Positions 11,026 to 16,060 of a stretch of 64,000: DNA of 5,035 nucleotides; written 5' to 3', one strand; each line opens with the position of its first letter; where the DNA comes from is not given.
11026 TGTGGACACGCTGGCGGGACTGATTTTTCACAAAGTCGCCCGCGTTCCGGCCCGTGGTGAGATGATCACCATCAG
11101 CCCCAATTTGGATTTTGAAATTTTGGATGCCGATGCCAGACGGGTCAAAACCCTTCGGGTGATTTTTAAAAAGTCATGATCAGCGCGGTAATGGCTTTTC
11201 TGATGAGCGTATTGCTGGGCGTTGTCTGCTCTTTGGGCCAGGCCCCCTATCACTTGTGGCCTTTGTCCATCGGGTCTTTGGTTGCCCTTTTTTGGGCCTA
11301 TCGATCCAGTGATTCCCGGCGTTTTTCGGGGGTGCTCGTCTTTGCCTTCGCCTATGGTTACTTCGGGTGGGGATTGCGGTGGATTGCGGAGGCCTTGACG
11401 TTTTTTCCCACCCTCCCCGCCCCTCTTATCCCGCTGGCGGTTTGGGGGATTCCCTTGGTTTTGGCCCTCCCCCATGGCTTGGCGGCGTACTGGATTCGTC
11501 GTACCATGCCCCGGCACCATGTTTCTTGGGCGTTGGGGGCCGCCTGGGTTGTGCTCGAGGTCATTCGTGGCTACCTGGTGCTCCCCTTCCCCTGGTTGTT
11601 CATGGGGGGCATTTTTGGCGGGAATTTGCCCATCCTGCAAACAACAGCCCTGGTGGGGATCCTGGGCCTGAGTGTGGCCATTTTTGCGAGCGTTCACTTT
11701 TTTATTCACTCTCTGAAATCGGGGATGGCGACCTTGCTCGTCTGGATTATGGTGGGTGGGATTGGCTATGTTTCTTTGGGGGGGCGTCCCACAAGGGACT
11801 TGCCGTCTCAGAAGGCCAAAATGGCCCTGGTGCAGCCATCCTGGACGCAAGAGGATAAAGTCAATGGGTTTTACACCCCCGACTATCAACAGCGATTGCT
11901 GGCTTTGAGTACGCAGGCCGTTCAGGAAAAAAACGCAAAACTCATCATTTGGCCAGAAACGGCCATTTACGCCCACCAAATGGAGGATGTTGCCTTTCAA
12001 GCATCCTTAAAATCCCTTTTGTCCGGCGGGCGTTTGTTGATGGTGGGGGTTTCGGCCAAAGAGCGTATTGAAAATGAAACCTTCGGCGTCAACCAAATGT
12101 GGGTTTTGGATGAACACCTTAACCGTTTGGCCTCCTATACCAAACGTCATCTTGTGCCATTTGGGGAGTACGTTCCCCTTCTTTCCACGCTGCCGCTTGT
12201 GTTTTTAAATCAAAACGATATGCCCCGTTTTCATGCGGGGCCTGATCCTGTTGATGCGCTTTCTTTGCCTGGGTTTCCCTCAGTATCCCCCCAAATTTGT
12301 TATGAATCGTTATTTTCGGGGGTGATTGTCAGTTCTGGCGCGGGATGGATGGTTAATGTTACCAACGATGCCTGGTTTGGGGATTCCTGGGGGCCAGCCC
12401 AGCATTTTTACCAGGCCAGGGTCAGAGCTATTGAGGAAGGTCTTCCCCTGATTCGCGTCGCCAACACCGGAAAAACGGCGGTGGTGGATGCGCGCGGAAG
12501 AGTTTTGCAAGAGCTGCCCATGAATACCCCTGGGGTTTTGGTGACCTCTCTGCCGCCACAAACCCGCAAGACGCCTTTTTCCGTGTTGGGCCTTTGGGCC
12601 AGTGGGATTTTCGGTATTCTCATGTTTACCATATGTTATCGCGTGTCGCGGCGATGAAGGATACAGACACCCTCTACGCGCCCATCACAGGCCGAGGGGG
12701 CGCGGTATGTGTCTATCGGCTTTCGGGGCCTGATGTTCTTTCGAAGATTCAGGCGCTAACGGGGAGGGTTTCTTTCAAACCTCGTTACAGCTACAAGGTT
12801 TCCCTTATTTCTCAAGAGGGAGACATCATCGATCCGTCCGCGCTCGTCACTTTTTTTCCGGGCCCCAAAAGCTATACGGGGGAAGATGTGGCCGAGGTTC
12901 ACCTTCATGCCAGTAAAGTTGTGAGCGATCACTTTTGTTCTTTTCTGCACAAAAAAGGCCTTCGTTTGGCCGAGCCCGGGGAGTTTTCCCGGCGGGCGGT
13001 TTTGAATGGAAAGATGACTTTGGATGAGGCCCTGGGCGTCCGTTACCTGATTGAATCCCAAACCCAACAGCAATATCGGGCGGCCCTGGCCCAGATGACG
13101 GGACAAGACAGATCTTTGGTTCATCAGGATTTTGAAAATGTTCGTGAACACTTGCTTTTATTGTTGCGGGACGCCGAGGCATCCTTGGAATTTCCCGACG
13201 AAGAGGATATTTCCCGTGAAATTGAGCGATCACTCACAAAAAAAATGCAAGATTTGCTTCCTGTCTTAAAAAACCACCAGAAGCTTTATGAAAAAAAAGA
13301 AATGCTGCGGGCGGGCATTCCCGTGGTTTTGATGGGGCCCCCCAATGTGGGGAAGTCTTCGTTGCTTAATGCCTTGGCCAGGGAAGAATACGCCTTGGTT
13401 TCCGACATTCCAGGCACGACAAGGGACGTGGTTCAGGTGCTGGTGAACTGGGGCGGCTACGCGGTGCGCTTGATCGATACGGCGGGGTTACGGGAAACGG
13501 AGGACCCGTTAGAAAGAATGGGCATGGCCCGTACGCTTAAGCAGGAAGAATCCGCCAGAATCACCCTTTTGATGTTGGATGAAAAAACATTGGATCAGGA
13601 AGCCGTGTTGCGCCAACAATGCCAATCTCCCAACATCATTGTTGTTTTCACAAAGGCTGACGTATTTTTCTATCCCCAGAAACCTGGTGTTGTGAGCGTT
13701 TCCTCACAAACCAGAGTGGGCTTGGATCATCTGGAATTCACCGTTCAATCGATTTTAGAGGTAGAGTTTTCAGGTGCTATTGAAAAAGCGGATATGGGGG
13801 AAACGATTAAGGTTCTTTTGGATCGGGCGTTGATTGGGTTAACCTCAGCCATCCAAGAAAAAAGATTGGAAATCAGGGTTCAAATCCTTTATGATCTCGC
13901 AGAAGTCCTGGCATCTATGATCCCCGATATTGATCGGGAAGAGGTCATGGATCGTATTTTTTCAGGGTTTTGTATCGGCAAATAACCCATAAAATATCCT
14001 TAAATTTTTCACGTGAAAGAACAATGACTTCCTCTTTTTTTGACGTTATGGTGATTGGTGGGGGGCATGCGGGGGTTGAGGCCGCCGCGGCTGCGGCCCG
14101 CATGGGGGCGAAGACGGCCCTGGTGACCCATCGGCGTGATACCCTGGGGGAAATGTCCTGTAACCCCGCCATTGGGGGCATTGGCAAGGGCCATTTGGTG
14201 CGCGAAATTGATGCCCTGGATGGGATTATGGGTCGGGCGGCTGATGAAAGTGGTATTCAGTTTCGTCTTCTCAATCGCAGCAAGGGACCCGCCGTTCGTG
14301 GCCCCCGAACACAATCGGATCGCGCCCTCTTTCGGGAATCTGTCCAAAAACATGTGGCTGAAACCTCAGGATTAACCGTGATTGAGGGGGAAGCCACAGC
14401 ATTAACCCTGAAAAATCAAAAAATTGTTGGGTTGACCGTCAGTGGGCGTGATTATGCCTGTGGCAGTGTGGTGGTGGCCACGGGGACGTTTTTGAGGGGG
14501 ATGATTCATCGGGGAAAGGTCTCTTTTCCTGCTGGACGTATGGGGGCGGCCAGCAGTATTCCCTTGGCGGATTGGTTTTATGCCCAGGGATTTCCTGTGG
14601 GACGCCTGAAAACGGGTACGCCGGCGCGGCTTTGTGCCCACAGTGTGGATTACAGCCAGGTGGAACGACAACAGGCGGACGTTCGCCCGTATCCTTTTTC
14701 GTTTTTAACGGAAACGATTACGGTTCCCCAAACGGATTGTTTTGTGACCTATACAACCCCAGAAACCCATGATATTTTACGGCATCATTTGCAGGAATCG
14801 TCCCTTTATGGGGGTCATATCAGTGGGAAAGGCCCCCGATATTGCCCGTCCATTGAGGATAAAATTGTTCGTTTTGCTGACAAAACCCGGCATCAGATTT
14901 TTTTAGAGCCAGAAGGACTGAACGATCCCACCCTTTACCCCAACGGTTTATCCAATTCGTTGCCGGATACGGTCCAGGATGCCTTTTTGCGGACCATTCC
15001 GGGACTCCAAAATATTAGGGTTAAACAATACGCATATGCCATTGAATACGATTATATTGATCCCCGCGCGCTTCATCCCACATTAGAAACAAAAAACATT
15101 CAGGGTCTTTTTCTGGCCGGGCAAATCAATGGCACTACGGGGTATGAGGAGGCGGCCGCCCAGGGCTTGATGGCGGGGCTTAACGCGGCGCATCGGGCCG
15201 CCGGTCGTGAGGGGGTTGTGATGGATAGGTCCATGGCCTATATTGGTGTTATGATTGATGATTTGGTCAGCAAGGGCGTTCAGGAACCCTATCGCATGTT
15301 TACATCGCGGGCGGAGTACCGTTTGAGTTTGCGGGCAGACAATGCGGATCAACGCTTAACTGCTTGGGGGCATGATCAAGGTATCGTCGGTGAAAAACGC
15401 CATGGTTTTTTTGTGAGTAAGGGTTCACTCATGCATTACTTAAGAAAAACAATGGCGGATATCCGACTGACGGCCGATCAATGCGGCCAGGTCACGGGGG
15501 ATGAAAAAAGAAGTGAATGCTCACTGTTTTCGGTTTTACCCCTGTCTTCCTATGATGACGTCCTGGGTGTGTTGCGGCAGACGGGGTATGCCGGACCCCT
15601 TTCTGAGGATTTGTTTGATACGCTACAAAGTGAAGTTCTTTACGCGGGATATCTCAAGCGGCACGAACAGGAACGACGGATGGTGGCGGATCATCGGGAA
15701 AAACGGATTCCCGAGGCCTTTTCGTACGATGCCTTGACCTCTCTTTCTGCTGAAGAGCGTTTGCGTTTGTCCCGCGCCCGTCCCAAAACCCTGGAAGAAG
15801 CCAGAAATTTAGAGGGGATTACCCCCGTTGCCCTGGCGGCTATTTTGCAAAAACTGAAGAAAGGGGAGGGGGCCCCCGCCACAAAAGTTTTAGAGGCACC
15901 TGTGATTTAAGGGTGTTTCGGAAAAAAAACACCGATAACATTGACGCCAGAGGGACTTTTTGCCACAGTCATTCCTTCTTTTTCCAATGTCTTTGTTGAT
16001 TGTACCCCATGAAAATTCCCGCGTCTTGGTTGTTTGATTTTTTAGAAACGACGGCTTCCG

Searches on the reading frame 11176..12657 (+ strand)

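Call 61: search_protein_families(library=pfam, proteins=[window:11176-12657:+], max_evalue=0.00001)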
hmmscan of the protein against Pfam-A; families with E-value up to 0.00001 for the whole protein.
window:11176-12657:+ (493 aa): 2 families
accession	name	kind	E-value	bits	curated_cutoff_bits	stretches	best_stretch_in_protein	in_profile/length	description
PF00795.27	CN_hydrolase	-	6.1e-27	95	23.2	1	217-463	3-250/256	Carbon-nitrogen hydrolase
PF20154.4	LNT_N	-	9.7e-23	81.5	27.1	1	15-171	2-155/159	Apolipoprotein N-acyltransferase N-terminal domain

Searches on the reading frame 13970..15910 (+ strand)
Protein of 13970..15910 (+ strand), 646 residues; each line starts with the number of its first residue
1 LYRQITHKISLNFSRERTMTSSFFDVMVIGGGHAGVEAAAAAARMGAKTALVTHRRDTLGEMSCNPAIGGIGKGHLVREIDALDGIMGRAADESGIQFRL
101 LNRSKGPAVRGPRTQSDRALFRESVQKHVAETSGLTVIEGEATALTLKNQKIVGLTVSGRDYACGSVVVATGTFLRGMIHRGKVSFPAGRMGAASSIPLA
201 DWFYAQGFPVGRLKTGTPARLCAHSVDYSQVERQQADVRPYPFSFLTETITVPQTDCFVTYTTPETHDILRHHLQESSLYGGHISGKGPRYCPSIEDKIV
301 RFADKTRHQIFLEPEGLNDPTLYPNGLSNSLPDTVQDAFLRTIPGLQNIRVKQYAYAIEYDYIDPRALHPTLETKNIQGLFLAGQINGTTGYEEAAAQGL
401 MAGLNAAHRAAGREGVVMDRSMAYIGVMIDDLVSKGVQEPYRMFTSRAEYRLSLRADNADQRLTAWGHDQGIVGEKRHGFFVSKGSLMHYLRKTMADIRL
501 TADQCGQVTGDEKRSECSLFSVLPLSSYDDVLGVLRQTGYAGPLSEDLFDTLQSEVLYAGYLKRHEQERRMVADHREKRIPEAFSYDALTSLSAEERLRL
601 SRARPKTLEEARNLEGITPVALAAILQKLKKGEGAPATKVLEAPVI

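Call 61: search_protein_families(library=pfam, proteins=[window:13970-15910:+], max_evalue=0.00001)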
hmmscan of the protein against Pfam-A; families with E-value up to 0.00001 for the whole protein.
window:13970-15910:+ (646 aa): 4 families
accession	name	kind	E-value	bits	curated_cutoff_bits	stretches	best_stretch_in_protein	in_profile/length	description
PF01134.28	GIDA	-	1e-158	529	22.1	1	25-413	1-390/391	Glucose inhibited division protein A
PF13932.14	SAM_GIDA_C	-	8.5e-14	51.6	27.1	1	574-626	5-57/57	tRNA modifying enzyme MnmG/GidA C-terminal helical bundle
PF12831.13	FAD_oxidored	-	5.6e-11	42.8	27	1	25-194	1-165/416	FAD dependent oxidoreductase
PF07992.20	Pyr_redox_2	-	1.4e-09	38.3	26.1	1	24-173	1-109/291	Pyridine nucleotide-disulphide oxidoreductase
